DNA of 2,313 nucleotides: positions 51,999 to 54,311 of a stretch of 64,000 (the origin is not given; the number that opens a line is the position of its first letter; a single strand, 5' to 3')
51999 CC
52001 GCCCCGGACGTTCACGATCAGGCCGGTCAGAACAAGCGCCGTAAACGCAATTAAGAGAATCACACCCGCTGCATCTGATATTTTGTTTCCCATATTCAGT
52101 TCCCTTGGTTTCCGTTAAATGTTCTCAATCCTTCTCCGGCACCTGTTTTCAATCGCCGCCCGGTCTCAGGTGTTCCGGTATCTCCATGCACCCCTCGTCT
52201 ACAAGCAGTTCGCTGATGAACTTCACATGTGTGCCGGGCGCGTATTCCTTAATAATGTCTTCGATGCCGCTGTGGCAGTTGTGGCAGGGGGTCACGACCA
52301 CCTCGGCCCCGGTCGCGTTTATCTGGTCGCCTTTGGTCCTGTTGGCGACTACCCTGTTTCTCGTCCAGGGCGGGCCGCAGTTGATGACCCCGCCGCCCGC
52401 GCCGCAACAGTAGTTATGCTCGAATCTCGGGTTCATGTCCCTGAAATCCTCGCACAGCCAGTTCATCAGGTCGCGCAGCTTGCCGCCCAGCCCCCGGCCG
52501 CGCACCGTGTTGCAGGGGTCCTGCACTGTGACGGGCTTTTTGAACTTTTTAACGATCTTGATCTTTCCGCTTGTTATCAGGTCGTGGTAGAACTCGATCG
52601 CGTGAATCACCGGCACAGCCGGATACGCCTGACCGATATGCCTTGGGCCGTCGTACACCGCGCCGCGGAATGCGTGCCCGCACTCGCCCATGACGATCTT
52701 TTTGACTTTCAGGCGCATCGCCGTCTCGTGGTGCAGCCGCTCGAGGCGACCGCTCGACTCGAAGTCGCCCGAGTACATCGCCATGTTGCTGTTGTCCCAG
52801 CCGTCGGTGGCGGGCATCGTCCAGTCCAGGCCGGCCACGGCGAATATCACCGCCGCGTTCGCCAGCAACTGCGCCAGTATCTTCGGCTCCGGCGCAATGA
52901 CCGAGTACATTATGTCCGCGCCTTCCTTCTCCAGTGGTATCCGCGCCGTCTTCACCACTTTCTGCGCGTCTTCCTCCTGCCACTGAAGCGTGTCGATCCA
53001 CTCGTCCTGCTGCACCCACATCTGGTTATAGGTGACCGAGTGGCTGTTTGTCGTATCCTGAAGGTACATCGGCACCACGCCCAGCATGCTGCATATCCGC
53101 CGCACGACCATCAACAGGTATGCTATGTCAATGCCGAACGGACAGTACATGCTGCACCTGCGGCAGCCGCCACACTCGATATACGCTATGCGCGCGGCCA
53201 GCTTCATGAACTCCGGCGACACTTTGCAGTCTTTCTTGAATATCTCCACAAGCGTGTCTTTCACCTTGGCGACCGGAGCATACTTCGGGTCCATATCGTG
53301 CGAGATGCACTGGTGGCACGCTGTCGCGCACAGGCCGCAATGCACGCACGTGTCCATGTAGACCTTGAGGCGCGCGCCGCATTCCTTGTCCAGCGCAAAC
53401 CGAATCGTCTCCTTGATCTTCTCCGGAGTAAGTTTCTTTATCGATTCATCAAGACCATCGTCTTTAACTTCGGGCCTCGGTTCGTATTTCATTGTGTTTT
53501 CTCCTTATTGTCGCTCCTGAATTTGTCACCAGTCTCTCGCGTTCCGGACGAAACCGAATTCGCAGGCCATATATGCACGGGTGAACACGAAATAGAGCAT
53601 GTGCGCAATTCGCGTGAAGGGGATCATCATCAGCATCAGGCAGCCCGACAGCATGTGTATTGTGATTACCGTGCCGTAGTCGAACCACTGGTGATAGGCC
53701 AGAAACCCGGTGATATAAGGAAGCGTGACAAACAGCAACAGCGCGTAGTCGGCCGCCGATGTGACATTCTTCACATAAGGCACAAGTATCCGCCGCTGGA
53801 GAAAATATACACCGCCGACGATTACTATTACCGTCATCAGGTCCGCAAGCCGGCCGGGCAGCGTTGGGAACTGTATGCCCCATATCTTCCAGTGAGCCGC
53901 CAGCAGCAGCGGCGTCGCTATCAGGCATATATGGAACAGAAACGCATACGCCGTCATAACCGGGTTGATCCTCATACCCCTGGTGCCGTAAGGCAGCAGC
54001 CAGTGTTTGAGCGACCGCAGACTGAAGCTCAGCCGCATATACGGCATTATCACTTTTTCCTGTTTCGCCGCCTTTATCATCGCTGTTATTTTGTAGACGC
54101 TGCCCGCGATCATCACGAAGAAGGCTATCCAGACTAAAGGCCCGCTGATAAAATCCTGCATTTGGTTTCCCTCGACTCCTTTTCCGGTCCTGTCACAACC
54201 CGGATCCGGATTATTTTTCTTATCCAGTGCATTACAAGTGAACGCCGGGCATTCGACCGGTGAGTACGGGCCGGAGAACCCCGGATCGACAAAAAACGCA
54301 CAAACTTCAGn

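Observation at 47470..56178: Hmc-like transmembrane redox complex with non-canonical gene order, flanked by a response regulator and an Rrf2 regulator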

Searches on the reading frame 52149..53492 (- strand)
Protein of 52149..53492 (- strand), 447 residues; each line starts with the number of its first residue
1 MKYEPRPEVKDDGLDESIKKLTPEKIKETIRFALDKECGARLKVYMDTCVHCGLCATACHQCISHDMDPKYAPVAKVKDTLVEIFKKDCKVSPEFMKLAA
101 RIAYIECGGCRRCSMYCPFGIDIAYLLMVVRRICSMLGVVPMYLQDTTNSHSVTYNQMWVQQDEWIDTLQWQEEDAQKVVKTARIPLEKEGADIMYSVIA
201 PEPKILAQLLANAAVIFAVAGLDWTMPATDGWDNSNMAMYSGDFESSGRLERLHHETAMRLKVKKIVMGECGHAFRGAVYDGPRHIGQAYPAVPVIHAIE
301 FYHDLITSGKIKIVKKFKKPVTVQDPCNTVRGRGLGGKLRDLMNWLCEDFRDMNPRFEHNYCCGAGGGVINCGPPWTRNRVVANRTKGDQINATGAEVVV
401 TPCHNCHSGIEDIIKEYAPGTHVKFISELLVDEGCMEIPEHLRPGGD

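Call 3: search_protein_families(library=pfam, proteins=[window:52149-53492:-], max_evalue=0.01)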
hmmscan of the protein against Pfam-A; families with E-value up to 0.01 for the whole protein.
window:52149-53492:- (447 aa): 6 families
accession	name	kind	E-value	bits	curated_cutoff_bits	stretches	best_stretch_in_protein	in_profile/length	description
PF02754.22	CCG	-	4.5e-09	36.7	20.6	1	321-410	1-84/85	Cysteine-rich domain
PF13183.11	Fer4_8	-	9.6e-07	29.7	27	1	46-121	2-68/68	4Fe-4S dicluster domain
PF00037.32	Fer4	-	2.2e-05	24.5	21.1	1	43-59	2-18/24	4Fe-4S binding domain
PF12797.12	Fer4_2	-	3.1e-05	24.1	24.5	1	44-60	5-21/22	4Fe-4S binding domain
PF13534.11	Fer4_17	-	0.00015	22.6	22.2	1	49-122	2-61/61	4Fe-4S dicluster domain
PF12837.12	Fer4_6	-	0.00096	19.4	25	0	46-60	6-20/24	4Fe-4S binding domain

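Call 4: search_protein_families(library=ncbifam, proteins=[window:52149-53492:-], max_evalue=0.01)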
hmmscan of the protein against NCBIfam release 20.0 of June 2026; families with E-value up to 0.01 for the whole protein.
window:52149-53492:- (447 aa): 11 families
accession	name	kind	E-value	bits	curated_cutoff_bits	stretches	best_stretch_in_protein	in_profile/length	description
NF045724.1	ferredox_TmcB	equivalog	8.7e-204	677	735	1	8-432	2-426/430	electron transfer complex ferredoxin TmcB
NF045711.1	sulf_resp_HmcF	equivalog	9.6e-114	380.7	750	1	28-444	41-457/457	sulfate respiration complex iron-sulfur protein HmcF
NF045796.1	DsrK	equivalog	3.6e-59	200.6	400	1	23-434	24-439/453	sulfate reduction electron transfer complex DsrMKJOP subunit DsrK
NF004898.0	PRK06259.1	equivalog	4.6e-15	55.2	385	1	305-430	363-484/488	fumarate reductase (CoM/CoB) subunit TfrB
NF045670.1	quin_L_LdhH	equivalog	1.4e-10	40.1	800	1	295-430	576-705/706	L-lactate dehydrogenase (quinone) large subunit LdhH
NF045663.1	diclust_near_Sec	equivalog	3.6e-07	28.6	530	1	294-409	511-617/759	pyridine nucleotide-disulfide oxidoreductase/dicluster-binding protein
NF008434.0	PRK11274.1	equivalog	1.1e-05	24.6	333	1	40-134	16-102/409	glycolate oxidase subunit GlcF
TIGR02486.1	RDH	subfamily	4e-05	23.6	160.35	1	49-133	207-293/314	reductive dehalogenase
NF006183.0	PRK08318.1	equivalog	0.00029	19.7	335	1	18-120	312-392/422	NAD-dependent dihydropyrimidine dehydrogenase subunit PreA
NF009226.0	PRK12576.1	equivalog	0.00035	20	344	1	47-140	154-236/317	succinate dehydrogenase/fumarate reductase iron-sulfur subunit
NF008369.0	PRK11168.1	equivalog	0.0024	16.8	278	0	45-132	9-85/401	anaerobic glycerol-3-phosphate dehydrogenase subunit C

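Call 28: list_cluster_members(proteins=[P0001, window:52149-53492:-, window:48074-49276:-, window:42942-44564:+, window:57602-58957:-])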
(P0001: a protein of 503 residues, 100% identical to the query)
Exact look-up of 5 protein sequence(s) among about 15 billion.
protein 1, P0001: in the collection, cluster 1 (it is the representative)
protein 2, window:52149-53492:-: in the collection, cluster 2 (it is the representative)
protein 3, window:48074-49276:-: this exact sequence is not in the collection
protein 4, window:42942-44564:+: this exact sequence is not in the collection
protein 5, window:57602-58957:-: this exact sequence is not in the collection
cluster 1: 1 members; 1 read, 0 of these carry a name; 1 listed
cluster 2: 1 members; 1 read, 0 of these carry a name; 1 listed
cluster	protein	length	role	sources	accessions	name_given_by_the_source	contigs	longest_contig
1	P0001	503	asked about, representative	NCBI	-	-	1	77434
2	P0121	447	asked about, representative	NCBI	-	-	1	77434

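Call 64: search_solved_structures(query=window:52149-53492:-, max_evalue=0.00001)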
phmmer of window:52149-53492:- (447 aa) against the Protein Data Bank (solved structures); distinct sequences matched with E-value up to 0.00001: 0.

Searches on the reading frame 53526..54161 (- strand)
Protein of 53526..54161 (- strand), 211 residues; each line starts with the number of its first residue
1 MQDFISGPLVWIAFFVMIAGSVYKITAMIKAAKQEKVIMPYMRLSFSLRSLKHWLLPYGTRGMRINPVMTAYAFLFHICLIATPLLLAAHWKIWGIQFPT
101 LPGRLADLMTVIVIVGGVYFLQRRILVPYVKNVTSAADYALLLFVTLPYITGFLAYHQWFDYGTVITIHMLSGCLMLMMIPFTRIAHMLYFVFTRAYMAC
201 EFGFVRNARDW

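Call 3: search_protein_families(library=pfam, proteins=[window:53526-54161:-], max_evalue=0.01)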
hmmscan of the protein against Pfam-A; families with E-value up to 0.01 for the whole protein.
window:53526-54161:- (211 aa): 1 family
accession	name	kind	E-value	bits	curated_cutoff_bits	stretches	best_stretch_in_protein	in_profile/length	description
PF02665.19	Nitrate_red_gam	-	8.4e-07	29.3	22.9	2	106-156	91-141/217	Nitrate reductase gamma subunit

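Call 4: search_protein_families(library=ncbifam, proteins=[window:53526-54161:-], max_evalue=0.01)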
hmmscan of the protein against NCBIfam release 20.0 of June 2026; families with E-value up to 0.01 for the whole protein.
window:53526-54161:- (211 aa): 4 families
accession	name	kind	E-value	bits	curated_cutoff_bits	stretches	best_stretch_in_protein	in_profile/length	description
NF045723.1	memb_anch_TmcC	equivalog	1.4e-79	266.6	240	1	3-211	5-218/218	TmcC family electron transfer complex membrane anchor subunit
NF045716.1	sulf_resp_HmcE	equivalog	2.1e-47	161.7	275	1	1-206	1-215/226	sulfate respiration complex protein HmcE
NF038018.1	qmoC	equivalog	0.00033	20.2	300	1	71-191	228-354/360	quinone-interacting membrane-bound oxidoreductase complex subunit QmoC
TIGR00351.1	narI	equivalog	0.0013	18.7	105.55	0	109-155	97-143/225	respiratory nitrate reductase subunit gamma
